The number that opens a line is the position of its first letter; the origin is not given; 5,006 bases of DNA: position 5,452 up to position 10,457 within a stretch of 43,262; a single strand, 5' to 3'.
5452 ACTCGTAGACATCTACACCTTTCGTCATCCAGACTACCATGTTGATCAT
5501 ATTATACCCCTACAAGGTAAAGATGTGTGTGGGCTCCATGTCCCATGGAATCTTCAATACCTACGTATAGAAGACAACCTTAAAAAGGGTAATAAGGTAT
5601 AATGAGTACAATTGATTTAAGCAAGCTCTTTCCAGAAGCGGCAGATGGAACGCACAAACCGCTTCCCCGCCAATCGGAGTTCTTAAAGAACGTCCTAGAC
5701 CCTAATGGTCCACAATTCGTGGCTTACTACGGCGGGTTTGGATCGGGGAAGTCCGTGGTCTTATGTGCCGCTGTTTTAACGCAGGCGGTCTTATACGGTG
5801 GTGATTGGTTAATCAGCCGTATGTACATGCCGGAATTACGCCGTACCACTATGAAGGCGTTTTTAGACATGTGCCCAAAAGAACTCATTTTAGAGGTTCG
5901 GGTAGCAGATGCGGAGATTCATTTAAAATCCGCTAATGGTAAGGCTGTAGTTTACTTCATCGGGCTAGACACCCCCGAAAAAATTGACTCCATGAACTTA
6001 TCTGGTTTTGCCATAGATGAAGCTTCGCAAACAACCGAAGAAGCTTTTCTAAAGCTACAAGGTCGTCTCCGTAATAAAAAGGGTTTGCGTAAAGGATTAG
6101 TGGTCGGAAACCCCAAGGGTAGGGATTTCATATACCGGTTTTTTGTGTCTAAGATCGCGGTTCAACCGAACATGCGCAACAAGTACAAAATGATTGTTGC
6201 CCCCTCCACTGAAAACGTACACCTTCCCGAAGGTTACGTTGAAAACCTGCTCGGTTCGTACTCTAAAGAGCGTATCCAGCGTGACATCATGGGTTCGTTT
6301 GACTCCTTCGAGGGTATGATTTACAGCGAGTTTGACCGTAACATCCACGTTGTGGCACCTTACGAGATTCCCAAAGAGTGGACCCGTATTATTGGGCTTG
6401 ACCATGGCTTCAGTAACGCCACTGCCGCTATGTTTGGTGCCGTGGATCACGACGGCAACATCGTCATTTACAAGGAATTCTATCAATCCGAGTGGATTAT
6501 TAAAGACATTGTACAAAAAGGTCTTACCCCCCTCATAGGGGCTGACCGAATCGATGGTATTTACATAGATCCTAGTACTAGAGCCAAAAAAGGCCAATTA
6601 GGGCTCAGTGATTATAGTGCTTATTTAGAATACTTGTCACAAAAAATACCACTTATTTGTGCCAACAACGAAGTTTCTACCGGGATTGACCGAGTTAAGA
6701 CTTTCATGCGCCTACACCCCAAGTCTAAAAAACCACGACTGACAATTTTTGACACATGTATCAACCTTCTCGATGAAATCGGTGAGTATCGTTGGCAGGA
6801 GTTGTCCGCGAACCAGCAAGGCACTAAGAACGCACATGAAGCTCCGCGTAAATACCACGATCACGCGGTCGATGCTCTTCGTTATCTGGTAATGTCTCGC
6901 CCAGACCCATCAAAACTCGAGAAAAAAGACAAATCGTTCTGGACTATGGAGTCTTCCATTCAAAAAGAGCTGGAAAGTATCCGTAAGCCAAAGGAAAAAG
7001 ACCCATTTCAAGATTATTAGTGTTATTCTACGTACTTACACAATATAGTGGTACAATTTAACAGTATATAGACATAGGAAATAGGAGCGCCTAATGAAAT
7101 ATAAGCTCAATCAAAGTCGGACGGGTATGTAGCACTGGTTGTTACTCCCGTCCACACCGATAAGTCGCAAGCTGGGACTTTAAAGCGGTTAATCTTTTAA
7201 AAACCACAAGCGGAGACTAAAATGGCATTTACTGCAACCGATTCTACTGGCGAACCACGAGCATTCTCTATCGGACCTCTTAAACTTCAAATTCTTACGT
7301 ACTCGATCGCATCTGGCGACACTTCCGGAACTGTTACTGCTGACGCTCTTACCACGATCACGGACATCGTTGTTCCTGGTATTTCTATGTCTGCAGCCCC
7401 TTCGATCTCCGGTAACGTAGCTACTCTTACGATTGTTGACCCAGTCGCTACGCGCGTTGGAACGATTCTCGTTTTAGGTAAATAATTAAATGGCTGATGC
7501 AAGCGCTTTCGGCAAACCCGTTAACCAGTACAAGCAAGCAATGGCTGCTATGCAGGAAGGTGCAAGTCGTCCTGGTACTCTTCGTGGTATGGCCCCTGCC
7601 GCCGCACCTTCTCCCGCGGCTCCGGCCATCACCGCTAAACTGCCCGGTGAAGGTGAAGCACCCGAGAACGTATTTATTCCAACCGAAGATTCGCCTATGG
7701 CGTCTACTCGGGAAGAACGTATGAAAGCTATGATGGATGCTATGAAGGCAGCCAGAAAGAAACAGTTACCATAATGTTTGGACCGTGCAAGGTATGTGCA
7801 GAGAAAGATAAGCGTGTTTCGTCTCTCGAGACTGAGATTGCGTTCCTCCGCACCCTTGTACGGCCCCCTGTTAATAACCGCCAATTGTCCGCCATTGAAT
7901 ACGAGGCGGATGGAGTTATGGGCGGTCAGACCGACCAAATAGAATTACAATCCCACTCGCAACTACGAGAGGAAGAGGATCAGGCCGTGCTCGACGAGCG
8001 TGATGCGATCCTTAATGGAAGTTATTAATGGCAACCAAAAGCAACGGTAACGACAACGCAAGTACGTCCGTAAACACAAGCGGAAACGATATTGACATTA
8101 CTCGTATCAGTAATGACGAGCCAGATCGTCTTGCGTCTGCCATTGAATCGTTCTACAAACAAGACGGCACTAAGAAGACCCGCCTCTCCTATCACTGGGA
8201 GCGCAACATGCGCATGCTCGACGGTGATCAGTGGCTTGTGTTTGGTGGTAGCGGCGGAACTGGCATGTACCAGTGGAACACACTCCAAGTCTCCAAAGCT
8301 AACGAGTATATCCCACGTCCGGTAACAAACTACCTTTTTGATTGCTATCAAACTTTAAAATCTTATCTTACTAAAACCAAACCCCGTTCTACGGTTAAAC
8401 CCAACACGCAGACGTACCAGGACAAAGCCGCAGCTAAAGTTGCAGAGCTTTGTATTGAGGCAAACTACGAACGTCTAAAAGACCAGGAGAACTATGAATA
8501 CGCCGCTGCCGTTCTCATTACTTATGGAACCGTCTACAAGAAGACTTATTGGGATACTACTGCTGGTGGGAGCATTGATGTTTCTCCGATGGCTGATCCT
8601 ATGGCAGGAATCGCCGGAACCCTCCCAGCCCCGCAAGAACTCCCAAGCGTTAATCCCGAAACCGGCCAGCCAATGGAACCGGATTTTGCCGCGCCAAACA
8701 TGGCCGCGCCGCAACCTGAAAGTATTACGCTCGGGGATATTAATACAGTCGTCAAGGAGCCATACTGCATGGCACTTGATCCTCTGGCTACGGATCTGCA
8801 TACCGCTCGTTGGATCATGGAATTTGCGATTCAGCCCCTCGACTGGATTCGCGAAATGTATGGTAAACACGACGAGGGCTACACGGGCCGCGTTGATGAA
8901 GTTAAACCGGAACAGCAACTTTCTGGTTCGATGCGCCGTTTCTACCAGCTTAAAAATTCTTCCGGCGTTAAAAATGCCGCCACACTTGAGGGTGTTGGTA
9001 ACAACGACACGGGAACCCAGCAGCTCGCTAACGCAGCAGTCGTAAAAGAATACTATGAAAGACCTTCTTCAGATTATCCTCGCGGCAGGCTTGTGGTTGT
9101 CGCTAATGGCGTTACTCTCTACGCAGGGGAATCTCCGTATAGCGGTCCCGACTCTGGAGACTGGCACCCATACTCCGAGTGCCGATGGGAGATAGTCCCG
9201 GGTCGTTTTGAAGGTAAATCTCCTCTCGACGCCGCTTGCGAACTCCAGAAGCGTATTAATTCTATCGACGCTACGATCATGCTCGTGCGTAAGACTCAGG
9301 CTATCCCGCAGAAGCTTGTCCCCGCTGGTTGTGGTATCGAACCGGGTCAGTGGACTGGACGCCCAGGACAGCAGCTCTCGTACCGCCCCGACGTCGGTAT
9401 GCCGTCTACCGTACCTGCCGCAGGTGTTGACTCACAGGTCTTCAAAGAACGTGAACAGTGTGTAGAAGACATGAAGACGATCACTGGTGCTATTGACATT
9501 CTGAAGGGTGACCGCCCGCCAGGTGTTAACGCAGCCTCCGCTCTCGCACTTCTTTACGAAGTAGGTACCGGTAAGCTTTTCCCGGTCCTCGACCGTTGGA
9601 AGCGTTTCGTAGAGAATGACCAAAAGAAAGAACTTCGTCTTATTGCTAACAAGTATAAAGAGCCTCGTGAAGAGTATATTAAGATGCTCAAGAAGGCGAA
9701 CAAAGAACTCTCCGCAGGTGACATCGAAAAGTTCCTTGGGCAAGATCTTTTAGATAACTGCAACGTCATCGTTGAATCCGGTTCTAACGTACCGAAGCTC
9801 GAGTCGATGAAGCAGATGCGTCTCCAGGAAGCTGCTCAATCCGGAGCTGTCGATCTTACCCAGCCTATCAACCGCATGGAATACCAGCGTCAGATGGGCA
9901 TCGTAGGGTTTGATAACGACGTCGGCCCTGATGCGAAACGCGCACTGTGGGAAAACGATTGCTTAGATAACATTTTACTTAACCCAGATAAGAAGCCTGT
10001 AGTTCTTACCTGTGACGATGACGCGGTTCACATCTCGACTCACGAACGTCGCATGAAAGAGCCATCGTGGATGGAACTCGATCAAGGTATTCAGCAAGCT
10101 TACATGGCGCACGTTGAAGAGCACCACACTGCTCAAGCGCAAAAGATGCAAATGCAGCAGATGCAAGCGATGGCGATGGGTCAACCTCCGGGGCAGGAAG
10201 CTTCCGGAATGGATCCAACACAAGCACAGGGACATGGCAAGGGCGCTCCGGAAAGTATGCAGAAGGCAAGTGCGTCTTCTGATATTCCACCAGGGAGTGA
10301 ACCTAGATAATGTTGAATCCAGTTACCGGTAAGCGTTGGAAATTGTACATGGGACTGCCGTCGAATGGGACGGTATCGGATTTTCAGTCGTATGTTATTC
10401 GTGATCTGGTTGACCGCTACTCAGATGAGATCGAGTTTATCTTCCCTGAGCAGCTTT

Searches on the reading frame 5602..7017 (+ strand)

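Call 15: search_protein_families(library=phrogs, proteins=[window:5602-7017:+], max_evalue=0.001)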
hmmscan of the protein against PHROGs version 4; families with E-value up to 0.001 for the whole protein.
window:5602-7017:+ (472 aa): 7 families
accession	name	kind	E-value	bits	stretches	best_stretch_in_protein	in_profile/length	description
phrog_2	-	head and packaging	7.3e-42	145.1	1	19-441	265-597/807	terminase large subunit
phrog_5653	-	head and packaging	2.6e-20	74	1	236-440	6-187/199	terminase large subunit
phrog_10250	-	head and packaging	2.6e-17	64.3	1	219-432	4-214/228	terminase large subunit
phrog_38319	-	unknown function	1.4e-14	55.2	1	38-271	19-262/271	-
phrog_3717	-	head and packaging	3.2e-13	50.7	1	41-277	27-267/277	terminase large subunit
phrog_979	-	head and packaging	2.7e-08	33.9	1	18-179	152-312/642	terminase large subunit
phrog_6672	-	head and packaging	2.3e-07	31.5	1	356-437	66-133/145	terminase large subunit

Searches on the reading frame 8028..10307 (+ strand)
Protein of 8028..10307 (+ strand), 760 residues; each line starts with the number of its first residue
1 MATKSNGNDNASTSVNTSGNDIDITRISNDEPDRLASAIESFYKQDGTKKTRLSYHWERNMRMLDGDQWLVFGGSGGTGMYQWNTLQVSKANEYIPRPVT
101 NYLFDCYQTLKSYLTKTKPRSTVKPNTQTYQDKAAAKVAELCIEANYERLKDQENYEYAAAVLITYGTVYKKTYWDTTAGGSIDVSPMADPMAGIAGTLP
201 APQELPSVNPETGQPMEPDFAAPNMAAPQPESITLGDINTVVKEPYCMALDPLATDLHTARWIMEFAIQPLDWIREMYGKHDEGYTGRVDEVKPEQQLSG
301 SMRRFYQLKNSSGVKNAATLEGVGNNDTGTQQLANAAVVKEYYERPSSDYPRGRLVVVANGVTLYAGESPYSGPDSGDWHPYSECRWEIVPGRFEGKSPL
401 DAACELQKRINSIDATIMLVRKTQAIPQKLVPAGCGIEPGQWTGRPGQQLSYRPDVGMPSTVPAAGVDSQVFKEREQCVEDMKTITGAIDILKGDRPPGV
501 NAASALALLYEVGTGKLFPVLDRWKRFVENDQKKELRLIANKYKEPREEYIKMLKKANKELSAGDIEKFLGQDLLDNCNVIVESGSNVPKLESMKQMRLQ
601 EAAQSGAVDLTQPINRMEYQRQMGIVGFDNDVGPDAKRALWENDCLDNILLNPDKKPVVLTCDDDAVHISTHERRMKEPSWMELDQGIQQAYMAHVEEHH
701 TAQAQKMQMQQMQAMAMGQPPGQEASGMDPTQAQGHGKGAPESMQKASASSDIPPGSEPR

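Call 15: search_protein_families(library=phrogs, proteins=[window:8028-10307:+], max_evalue=0.001)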
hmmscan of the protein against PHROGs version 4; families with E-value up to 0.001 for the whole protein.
window:8028-10307:+ (760 aa): 2 families
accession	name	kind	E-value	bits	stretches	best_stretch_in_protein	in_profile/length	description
phrog_156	-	head and packaging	7.2e-16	58.7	1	242-739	153-624/681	portal protein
phrog_332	-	connector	1.6e-11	44.3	1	380-570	260-468/560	head-tail adaptor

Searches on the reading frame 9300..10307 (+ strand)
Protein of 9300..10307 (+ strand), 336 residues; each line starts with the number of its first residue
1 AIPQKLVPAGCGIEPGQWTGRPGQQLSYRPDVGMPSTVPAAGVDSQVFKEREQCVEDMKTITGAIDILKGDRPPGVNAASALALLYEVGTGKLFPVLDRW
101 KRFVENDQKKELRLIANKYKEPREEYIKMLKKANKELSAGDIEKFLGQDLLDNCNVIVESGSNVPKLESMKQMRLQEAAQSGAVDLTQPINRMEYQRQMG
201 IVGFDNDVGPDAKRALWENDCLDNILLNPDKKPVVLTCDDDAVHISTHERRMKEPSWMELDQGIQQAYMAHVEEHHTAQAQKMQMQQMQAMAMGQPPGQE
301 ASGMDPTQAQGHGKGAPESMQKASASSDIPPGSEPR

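Call 94: find_related_loci(query=window:9300-10307:+, collection=viral_contigs, flank=1500)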
Query window:9300-10307:+ (336 aa) in viral_contigs; peptide patterns used: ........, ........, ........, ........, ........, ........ (x = any residue, [..] = any of these).
31 stretches matched a pattern; 10 encode a relative of the query (tblastn E <= 1e-3); 10 distinct loci.
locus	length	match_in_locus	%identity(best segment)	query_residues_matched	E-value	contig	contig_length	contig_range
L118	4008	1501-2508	85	1-336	0e+0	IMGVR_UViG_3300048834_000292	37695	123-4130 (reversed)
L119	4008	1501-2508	80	1-336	0e+0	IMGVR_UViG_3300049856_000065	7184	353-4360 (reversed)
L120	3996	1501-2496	73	1-332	3e-169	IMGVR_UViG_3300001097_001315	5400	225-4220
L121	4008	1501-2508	69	1-336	3e-162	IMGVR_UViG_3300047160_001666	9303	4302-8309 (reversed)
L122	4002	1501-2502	70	1-334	2e-157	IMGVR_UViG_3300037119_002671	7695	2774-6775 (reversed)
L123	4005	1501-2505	67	1-335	1e-146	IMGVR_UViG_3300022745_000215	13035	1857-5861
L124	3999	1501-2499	62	1-334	1e-133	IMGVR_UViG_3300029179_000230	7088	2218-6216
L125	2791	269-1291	59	1-332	5e-129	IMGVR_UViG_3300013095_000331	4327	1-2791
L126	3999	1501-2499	58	1-333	1e-116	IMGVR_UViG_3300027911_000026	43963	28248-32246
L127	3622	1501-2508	54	1-333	1e-110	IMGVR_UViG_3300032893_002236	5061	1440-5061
